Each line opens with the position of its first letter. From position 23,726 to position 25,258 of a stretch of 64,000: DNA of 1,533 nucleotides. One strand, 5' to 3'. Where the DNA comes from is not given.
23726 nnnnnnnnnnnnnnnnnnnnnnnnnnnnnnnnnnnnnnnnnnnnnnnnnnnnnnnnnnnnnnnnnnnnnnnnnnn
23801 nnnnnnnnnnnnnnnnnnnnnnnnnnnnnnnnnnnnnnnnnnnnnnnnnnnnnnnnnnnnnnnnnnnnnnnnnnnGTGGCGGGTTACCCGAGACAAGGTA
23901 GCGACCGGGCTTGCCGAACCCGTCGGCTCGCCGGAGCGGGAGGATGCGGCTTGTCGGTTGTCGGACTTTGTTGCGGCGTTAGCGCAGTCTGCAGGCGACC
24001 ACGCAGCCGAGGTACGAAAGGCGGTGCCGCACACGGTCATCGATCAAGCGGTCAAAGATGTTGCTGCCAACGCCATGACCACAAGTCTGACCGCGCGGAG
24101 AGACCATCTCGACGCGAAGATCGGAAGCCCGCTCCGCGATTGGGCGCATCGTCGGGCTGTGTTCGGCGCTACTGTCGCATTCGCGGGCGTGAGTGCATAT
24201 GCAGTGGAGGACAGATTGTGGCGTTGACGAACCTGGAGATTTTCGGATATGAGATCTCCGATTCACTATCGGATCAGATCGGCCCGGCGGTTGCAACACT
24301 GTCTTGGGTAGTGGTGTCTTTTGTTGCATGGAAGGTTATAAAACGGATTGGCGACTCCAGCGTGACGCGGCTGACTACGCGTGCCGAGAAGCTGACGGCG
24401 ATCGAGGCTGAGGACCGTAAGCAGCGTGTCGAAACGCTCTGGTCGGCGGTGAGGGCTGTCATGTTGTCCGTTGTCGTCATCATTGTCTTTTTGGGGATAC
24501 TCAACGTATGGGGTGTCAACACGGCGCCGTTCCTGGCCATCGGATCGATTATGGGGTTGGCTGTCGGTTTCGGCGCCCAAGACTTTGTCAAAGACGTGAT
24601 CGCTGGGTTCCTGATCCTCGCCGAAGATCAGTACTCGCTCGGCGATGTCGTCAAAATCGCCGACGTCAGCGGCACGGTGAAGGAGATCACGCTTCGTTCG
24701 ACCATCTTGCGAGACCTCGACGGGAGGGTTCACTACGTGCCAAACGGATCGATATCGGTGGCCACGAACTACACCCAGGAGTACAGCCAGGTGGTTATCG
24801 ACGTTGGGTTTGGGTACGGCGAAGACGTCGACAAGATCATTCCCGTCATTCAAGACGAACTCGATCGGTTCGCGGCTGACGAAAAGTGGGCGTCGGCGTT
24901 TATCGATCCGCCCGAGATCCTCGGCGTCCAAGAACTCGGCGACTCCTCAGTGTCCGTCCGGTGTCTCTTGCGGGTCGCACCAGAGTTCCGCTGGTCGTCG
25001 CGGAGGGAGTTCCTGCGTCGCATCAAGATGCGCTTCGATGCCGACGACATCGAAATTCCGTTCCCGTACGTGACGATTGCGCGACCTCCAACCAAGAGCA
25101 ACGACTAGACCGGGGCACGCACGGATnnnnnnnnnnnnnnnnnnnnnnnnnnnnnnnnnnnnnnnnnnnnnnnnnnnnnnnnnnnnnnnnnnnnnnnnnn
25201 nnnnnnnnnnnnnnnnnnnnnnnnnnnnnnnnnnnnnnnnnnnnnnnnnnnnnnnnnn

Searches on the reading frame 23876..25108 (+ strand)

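Call 26: search_protein_families(library=pfam, proteins=[window:23876-25108:+], max_evalue=0.001)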
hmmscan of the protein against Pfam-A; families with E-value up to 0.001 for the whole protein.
window:23876-25108:+ (410 aa): 3 families
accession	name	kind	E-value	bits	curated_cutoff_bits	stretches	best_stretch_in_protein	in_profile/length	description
PF00924.24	MS_channel_2nd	-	1e-19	70.8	20.2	1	236-300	1-67/68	Mechanosensitive ion channel, beta-domain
PF21082.3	MS_channel_3rd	-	1.3e-08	35.6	21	1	306-394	1-88/88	Mechanosensitive ion channel MscS, C-terminal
PF21088.3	MS_channel_1st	-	0.0001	22.7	23.1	1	199-235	6-42/42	Mechanosensitive ion channel, transmembrane helices 2/3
